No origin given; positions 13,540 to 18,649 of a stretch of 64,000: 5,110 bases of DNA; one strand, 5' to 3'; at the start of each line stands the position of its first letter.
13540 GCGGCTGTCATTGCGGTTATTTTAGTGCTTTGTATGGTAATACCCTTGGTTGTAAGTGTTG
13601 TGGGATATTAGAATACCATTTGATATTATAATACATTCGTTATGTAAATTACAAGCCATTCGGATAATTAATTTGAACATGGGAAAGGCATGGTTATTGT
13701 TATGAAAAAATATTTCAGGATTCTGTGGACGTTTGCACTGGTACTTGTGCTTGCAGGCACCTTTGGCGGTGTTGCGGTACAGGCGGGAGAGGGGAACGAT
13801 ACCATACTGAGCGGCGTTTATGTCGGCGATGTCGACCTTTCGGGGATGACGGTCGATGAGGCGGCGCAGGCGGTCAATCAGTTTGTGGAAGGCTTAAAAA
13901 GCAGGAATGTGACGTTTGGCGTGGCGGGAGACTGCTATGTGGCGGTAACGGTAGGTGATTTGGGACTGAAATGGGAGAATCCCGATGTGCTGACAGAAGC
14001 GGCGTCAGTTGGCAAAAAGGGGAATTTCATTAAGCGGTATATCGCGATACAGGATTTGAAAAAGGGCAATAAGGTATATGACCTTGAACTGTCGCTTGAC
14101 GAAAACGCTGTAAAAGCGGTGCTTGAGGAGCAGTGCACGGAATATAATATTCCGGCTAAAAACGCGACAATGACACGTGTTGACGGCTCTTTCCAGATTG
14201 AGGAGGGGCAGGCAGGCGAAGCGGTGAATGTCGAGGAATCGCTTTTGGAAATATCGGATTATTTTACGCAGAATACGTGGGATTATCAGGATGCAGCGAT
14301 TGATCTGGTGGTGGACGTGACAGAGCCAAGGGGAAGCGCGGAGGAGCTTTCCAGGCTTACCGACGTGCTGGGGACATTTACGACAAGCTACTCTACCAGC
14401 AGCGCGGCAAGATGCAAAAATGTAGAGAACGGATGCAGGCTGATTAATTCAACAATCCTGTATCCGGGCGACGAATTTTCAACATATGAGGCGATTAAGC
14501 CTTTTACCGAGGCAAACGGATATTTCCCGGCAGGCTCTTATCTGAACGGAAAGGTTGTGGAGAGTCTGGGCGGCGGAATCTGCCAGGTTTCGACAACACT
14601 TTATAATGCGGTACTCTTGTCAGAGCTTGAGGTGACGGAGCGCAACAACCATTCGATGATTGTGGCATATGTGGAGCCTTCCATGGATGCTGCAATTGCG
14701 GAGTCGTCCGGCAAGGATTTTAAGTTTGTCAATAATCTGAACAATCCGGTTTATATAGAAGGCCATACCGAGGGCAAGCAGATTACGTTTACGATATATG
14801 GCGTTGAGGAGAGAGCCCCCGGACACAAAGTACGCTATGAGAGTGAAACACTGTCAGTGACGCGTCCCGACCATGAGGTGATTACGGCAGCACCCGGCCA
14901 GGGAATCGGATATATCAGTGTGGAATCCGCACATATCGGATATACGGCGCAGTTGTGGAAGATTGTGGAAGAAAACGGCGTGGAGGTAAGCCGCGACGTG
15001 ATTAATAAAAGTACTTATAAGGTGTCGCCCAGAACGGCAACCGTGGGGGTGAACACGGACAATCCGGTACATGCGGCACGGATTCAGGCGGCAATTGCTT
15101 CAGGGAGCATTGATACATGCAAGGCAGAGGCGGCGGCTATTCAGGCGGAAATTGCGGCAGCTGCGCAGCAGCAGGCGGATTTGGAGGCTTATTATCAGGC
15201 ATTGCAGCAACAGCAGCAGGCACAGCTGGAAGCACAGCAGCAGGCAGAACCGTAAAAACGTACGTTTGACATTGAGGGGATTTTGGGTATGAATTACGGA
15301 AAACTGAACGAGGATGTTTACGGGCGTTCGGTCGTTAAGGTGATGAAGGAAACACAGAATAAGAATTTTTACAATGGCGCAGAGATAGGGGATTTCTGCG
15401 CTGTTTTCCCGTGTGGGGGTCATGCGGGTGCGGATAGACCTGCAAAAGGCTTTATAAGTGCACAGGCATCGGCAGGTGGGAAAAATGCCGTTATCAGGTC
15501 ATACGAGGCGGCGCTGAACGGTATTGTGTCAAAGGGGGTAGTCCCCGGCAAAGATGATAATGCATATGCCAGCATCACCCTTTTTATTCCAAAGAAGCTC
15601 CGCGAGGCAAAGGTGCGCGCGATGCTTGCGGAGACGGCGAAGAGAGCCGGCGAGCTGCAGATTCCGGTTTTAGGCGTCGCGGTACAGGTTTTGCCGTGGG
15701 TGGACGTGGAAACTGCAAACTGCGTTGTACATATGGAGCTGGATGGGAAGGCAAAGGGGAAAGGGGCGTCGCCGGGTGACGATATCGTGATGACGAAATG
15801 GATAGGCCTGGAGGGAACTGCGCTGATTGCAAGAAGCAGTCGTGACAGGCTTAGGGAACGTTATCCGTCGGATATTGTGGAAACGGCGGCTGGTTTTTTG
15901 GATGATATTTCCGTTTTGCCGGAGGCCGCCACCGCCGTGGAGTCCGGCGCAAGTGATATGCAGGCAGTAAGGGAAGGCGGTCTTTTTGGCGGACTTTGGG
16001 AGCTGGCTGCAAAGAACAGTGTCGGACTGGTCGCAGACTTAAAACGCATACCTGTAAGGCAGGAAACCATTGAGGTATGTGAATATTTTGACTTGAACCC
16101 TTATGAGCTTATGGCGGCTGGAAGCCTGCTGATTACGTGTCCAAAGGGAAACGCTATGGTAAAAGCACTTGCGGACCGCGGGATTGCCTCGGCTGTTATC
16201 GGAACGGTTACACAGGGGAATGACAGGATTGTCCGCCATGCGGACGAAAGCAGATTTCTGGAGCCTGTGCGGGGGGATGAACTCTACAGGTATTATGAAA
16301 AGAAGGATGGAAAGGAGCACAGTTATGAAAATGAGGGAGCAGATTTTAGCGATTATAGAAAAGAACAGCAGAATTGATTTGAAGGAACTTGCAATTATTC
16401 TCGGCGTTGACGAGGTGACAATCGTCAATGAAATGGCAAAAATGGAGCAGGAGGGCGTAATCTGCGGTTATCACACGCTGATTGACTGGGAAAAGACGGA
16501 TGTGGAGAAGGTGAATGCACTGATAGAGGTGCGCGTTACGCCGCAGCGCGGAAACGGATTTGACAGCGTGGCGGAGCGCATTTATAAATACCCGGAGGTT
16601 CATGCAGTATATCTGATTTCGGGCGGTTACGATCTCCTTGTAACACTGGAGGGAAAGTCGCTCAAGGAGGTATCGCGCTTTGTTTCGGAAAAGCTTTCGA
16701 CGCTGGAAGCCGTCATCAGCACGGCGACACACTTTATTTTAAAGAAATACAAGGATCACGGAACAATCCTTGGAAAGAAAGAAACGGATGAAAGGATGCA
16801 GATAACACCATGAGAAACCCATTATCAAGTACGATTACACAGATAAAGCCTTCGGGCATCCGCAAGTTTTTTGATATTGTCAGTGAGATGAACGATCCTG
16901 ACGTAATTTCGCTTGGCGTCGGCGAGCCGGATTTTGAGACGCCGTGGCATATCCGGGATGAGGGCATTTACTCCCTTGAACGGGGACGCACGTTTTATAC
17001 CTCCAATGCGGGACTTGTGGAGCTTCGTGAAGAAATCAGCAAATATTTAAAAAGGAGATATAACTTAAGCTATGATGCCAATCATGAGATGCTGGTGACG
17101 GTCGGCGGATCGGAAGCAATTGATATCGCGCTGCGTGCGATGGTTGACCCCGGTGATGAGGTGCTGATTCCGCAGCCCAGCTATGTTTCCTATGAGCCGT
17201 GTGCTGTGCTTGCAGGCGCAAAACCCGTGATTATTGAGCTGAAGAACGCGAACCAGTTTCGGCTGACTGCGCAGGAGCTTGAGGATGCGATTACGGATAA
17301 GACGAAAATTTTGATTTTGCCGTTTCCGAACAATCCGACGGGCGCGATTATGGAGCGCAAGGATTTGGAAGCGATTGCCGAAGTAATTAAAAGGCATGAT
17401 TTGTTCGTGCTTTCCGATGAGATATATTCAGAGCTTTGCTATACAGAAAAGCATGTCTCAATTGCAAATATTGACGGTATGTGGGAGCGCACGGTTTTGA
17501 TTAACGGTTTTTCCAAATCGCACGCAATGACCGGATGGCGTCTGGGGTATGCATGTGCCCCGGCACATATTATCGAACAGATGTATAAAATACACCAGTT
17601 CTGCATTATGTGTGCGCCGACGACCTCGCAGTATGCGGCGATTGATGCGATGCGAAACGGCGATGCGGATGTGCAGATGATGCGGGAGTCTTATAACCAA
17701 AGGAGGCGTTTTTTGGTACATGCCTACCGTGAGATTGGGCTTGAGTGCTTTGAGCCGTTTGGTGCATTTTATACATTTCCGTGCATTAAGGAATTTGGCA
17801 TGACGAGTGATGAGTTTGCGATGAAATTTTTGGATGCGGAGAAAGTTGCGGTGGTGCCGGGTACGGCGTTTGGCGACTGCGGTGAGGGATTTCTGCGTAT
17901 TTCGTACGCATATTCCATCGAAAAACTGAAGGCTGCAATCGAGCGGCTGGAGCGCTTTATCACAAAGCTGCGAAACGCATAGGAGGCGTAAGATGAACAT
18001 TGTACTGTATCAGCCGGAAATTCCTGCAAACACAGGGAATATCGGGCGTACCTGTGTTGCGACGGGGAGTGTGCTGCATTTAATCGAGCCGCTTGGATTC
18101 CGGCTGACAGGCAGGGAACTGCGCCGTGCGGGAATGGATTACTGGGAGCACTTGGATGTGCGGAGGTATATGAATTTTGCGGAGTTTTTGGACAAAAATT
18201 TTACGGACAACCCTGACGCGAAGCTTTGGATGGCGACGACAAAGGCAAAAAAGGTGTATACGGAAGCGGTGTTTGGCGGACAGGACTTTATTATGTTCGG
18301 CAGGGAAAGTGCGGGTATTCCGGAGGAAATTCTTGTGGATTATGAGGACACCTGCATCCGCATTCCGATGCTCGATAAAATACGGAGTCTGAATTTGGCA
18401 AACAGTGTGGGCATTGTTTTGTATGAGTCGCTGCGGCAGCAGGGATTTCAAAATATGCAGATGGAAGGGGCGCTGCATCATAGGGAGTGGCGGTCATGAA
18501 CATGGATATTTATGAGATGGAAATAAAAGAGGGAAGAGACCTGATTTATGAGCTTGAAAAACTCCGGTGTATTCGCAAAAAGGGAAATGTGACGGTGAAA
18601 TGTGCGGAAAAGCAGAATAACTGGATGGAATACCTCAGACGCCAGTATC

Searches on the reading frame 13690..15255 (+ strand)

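Call 53: search_protein_families(library=pfam, proteins=[window:13690-15255:+], max_evalue=0.00001)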
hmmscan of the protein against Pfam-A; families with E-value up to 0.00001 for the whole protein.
window:13690-15255:+ (521 aa): 2 families
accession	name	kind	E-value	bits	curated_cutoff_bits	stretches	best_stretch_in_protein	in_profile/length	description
PF04294.18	VanW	-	3.5e-45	153.1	27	1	241-370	2-130/130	VanW like protein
PF12229.13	PG_binding_4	-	1.5e-19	70.8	22.1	1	86-190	3-106/117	Putative peptidoglycan binding domain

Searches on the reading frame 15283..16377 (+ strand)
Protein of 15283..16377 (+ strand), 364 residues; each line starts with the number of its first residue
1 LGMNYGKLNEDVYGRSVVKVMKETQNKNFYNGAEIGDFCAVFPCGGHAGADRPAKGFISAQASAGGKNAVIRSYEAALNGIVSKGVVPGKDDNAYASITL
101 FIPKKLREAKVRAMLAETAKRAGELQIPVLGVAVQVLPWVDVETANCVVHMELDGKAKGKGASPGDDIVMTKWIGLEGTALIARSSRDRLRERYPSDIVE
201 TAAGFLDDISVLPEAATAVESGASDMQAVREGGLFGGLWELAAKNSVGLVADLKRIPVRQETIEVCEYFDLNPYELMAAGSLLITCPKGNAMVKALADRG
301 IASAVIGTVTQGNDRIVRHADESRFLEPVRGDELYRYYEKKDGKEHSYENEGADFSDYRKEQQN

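Call 53: search_protein_families(library=pfam, proteins=[window:15283-16377:+], max_evalue=0.00001)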
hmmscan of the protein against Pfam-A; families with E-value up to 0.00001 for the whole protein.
window:15283-16377:+ (364 aa): 1 family
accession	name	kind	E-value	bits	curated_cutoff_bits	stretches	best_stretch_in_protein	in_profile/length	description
PF02769.27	AIRS_C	-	1.6e-11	45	23.1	1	164-316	2-152/156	AIR synthase related protein, C-terminal domain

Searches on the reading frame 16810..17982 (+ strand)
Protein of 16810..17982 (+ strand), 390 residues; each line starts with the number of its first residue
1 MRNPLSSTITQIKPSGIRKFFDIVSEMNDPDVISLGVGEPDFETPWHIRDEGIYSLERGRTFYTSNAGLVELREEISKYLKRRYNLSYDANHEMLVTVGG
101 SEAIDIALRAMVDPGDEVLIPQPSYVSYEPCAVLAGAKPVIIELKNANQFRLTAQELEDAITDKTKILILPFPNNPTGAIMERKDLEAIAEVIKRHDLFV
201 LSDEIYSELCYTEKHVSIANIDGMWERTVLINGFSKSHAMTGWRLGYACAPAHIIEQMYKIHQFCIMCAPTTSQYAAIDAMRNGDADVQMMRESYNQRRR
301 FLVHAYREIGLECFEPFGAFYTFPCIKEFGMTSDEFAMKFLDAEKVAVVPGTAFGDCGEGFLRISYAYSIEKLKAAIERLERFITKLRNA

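Call 53: search_protein_families(library=pfam, proteins=[window:16810-17982:+], max_evalue=0.00001)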
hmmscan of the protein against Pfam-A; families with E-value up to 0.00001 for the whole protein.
window:16810-17982:+ (390 aa): 4 families
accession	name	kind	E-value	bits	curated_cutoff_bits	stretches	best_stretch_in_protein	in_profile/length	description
PF00155.27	Aminotran_1_2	-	1e-78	265.6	19.7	1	31-380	2-361/361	Aminotransferase class I and II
PF01041.23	DegT_DnrJ_EryC1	-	4.9e-13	49.5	19.8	1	93-203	41-145/360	DegT/DnrJ/EryC1/StrS aminotransferase family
PF00266.25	Aminotran_5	-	3.9e-09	36.4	21.5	1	89-203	59-175/371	Aminotransferase class-V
PF01053.26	Cys_Met_Meta_PP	-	7e-07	28.6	27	1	93-205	69-175/381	Cys/Met metabolism PLP-dependent enzyme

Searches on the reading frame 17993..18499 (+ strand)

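Call 53: search_protein_families(library=pfam, proteins=[window:17993-18499:+], max_evalue=0.00001)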
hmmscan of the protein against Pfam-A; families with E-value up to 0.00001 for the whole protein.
window:17993-18499:+ (168 aa): 1 family
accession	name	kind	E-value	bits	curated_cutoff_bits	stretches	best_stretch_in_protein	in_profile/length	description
PF00588.24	SpoU_methylase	-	3.1e-33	115.3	29.7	1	2-144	3-142/142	SpoU rRNA Methylase family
